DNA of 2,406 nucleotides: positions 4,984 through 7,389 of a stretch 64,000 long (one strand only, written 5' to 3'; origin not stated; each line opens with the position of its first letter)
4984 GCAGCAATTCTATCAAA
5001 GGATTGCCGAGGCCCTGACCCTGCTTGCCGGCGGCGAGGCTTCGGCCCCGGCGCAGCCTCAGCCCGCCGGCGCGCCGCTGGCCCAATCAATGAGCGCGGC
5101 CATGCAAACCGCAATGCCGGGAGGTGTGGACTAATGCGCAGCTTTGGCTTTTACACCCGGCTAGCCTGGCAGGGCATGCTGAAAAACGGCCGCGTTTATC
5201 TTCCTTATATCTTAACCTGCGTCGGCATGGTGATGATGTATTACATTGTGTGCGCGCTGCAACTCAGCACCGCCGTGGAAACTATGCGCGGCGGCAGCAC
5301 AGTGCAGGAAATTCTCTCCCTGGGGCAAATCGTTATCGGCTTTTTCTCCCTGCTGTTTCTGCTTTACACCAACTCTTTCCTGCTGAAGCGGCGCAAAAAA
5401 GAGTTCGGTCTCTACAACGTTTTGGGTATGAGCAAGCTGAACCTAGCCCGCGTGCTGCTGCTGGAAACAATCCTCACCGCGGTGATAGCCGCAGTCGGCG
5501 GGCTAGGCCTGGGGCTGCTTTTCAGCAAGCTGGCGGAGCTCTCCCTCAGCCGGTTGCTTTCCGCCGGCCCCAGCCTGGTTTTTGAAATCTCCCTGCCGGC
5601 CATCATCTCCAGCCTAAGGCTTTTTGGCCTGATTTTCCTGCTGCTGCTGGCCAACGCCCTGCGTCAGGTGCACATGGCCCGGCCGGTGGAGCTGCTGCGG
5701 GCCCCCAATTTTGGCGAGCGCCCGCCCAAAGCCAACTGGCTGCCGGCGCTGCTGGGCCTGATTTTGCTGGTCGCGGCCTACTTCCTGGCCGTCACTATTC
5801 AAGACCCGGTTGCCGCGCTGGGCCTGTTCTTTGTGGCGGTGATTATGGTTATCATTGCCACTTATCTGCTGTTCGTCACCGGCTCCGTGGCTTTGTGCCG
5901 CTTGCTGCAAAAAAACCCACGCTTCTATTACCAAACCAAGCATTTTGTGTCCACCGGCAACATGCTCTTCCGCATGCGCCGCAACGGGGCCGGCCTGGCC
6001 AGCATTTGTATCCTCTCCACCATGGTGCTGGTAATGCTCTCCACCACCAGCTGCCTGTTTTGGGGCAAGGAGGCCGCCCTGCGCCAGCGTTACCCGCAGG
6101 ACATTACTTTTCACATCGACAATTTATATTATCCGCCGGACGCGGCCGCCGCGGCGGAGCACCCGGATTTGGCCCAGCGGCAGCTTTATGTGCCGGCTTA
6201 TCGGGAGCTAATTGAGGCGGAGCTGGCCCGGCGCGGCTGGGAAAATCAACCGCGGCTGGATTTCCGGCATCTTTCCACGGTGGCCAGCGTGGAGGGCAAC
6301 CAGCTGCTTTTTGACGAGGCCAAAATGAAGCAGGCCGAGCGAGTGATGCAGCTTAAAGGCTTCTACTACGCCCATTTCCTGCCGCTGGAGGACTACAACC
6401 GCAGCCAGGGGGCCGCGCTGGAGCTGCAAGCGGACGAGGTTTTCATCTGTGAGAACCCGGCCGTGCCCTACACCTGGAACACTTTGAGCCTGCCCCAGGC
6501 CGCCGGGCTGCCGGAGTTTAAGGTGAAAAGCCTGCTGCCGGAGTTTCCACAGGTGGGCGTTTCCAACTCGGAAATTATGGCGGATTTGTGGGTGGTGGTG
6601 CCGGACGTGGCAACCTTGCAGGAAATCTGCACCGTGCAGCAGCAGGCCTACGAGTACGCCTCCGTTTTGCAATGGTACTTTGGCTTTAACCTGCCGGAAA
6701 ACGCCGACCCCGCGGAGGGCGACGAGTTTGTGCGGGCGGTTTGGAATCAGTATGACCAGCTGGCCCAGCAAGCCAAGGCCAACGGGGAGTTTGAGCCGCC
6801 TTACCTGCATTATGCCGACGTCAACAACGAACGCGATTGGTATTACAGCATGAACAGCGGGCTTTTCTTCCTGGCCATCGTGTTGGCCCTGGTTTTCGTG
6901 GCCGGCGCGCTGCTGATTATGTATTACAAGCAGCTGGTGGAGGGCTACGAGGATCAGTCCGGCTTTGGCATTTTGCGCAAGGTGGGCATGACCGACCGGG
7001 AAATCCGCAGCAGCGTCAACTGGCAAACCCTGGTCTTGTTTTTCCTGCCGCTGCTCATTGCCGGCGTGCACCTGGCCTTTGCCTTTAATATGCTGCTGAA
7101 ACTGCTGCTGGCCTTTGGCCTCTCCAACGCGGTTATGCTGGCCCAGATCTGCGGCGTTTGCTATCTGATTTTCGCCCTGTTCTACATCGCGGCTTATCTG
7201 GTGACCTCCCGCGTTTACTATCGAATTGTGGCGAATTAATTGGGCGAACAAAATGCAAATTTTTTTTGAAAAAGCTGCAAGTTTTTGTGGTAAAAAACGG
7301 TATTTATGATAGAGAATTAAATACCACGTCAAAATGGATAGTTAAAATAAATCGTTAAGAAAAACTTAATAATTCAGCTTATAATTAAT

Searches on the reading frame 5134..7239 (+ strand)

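Call 74: search_protein_families(library=pfam, max_evalue=0.0001, proteins=[window:5134-7239:+])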
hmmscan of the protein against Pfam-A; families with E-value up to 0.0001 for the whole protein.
window:5134-7239:+ (701 aa): 1 family
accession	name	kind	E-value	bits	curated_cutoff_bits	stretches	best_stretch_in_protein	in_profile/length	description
PF02687.27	FtsX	-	5.1e-15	56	25.5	2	67-173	6-109/120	FtsX-like permease C-terminal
